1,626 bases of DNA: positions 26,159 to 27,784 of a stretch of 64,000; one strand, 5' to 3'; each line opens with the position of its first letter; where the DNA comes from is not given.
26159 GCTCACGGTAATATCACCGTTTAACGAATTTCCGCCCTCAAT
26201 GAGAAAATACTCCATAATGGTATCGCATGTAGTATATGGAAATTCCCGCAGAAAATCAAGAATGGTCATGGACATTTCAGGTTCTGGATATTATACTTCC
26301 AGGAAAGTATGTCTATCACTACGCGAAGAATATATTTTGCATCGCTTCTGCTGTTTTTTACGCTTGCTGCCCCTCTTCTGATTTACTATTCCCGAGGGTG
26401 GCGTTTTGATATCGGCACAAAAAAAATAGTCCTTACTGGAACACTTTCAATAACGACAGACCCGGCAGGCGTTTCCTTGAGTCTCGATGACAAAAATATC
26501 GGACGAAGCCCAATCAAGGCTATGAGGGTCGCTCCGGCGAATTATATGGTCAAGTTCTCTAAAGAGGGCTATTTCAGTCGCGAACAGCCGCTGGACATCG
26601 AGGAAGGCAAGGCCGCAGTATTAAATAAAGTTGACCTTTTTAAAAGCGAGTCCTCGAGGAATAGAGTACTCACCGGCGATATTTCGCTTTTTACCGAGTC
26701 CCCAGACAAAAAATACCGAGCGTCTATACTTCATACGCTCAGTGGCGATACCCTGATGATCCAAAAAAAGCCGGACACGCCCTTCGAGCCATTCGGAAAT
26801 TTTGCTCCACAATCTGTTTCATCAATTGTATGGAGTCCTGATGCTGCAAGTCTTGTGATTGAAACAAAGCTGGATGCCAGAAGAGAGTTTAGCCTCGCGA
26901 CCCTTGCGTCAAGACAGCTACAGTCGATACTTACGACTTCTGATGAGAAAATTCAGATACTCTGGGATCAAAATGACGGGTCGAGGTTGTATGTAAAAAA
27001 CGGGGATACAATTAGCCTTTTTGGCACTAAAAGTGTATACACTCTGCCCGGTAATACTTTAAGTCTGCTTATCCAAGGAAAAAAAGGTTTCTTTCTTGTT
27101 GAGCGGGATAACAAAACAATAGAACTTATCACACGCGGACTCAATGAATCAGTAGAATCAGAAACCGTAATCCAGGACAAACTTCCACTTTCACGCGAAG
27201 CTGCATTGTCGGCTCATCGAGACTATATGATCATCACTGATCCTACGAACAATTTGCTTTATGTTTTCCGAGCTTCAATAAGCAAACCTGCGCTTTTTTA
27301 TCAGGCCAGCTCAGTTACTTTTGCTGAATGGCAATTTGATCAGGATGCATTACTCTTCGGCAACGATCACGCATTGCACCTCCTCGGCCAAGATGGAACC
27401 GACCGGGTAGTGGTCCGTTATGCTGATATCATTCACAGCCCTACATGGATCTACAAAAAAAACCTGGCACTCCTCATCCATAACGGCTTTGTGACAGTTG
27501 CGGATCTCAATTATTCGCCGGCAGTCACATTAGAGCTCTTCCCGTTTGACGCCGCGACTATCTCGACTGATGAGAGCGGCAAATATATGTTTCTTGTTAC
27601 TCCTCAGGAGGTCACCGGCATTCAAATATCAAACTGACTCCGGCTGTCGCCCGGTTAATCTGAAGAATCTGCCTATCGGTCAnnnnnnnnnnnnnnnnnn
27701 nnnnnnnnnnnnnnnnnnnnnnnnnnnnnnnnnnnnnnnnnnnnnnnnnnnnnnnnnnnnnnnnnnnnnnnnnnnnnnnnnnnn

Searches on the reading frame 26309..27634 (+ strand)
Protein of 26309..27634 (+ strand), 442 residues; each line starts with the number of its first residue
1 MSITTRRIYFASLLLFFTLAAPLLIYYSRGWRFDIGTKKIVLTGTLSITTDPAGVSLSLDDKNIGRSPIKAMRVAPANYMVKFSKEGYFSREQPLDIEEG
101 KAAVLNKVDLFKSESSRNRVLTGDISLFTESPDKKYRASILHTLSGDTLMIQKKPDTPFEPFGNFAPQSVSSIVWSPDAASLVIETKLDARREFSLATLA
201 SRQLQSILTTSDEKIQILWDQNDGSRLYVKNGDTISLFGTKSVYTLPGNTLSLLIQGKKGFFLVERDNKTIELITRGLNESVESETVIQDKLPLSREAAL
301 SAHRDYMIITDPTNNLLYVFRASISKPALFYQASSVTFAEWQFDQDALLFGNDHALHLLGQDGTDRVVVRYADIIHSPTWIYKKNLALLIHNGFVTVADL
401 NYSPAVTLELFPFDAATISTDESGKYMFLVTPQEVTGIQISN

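Call 42: search_protein_families(library=pfam, proteins=[window:26309-27634:+], max_evalue=0.00001)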
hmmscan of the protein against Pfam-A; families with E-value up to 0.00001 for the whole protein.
window:26309-27634:+ (442 aa): 1 family
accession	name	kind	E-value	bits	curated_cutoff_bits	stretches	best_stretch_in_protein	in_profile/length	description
PF08308.17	PEGA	-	4.3e-10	39.8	20.8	1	44-101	2-59/71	PEGA domain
